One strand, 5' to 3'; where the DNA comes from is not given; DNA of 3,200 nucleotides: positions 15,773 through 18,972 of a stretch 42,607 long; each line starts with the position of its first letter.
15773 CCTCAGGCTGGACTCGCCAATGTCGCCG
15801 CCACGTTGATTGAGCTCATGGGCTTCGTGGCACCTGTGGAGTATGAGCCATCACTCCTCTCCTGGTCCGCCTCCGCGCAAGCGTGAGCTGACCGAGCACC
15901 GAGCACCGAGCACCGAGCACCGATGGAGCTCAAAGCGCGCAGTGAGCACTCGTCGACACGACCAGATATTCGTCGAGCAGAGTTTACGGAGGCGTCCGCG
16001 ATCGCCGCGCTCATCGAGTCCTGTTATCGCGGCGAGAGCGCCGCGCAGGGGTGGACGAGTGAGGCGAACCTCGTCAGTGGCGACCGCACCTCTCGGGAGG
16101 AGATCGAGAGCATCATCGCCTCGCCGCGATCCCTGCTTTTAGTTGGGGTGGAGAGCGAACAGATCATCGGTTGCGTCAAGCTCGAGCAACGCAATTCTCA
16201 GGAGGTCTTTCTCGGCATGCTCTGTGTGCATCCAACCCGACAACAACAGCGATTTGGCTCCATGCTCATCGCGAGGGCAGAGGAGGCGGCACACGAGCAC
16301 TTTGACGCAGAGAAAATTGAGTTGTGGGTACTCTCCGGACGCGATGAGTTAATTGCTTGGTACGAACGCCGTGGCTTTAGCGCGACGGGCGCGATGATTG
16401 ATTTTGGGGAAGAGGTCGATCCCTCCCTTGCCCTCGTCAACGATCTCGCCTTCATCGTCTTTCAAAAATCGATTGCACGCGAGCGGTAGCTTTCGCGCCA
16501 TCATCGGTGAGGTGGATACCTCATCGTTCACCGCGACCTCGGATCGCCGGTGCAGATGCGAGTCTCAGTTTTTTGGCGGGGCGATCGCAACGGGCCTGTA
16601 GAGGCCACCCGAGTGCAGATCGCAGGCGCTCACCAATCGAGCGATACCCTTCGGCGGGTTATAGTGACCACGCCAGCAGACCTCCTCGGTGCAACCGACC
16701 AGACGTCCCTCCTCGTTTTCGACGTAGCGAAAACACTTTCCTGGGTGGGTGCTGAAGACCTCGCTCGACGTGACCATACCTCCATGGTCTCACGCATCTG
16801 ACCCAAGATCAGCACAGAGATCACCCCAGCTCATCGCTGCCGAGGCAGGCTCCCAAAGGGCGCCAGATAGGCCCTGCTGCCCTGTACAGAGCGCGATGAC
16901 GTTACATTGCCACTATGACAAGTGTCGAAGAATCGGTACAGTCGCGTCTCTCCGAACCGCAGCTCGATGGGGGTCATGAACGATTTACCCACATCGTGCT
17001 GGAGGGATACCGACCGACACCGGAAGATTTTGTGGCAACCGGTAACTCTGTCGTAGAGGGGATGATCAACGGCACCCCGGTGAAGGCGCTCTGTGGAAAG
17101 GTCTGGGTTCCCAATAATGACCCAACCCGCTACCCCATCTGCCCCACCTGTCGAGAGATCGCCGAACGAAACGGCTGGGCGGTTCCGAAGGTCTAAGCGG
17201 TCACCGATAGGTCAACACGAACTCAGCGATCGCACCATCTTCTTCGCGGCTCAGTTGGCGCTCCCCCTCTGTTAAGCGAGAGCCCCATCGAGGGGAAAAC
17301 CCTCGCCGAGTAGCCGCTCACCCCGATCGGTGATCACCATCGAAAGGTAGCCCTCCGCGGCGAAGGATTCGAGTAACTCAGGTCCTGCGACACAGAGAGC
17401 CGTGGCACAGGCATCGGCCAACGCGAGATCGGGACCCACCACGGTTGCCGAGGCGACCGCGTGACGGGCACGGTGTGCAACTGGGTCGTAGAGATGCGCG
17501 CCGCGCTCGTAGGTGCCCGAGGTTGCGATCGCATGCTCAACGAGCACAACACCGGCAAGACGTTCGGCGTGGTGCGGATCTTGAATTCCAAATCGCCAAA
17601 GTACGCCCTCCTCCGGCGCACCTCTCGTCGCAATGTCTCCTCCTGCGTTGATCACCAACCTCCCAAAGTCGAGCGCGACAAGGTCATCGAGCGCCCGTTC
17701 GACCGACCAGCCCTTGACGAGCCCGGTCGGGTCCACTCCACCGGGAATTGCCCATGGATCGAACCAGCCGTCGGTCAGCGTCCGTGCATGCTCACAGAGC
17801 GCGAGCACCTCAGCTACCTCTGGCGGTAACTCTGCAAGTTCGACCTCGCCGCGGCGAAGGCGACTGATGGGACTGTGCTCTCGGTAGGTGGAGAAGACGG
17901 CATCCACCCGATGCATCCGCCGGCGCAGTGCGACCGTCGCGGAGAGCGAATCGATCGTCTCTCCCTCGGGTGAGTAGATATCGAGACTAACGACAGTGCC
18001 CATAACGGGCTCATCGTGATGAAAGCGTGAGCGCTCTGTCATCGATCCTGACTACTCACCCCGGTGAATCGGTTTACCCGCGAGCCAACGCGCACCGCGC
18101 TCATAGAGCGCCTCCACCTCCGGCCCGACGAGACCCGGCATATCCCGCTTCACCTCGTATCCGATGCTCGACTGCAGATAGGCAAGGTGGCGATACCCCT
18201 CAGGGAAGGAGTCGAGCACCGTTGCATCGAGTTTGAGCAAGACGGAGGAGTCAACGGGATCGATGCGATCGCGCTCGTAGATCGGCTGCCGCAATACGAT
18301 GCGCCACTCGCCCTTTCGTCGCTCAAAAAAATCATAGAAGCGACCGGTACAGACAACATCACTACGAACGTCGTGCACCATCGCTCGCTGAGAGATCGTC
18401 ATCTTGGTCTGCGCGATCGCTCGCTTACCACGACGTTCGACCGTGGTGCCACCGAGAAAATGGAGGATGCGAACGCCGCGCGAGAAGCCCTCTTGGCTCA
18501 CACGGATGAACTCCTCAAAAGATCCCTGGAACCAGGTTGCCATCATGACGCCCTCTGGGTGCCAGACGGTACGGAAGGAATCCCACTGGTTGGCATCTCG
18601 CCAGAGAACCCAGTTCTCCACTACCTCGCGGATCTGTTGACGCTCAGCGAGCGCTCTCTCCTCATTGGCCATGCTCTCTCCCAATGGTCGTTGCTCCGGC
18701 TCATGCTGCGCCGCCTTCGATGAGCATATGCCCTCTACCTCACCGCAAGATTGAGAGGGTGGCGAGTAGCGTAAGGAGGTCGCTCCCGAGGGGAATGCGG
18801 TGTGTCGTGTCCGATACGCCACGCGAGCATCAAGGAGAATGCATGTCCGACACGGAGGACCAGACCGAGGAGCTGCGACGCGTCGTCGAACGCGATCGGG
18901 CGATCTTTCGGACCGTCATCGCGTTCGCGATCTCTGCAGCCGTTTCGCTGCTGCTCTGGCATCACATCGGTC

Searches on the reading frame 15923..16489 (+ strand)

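Call 78: search_protein_families(library=pfam, proteins=[window:15923-16489:+], max_evalue=0.00001)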
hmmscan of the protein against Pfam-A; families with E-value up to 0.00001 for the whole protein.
window:15923-16489:+ (188 aa): 3 families
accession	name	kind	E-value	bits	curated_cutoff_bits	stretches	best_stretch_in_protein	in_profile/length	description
PF00583.31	Acetyltransf_1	-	8.8e-14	52.2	20.7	1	57-152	20-116/116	Acetyltransferase (GNAT) family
PF13508.13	Acetyltransf_7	-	7.4e-11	42.7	27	1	70-153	3-83/84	Acetyltransferase (GNAT) domain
PF13673.13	Acetyltransf_10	-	2.5e-10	40.9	23.6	1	55-159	16-114/128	Acetyltransferase (GNAT) domain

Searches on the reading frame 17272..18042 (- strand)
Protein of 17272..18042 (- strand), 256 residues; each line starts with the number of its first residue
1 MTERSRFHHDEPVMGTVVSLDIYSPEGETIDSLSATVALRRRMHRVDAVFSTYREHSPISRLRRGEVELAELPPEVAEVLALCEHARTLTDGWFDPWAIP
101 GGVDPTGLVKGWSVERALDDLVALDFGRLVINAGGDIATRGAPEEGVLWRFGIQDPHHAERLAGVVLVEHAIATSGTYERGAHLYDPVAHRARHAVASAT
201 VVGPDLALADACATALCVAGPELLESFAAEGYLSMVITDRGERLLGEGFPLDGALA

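Call 78: search_protein_families(library=pfam, proteins=[window:17272-18042:-], max_evalue=0.00001)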
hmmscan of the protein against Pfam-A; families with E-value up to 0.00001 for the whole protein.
window:17272-18042:- (256 aa): 1 family
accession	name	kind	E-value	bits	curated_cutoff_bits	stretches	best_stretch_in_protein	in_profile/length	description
PF02424.20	ApbE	-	4.8e-38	131.6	25.6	2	103-229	126-256/266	ApbE family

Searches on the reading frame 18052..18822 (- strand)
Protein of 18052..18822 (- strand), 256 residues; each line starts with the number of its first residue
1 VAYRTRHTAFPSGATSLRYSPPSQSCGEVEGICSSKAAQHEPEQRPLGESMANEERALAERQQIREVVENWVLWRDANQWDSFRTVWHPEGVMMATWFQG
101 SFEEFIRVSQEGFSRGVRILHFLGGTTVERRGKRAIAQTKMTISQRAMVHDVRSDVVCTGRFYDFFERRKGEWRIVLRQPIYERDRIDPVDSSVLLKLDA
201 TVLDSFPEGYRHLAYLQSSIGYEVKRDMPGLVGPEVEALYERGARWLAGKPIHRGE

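Call 78: search_protein_families(library=pfam, proteins=[window:18052-18822:-], max_evalue=0.00001)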
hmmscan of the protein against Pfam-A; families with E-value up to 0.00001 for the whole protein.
window:18052-18822:- (256 aa): 1 family
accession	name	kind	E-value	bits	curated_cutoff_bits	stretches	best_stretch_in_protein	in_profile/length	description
PF13577.12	SnoaL_4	-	2.7e-15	56.9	24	1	57-178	2-125/126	SnoaL-like domain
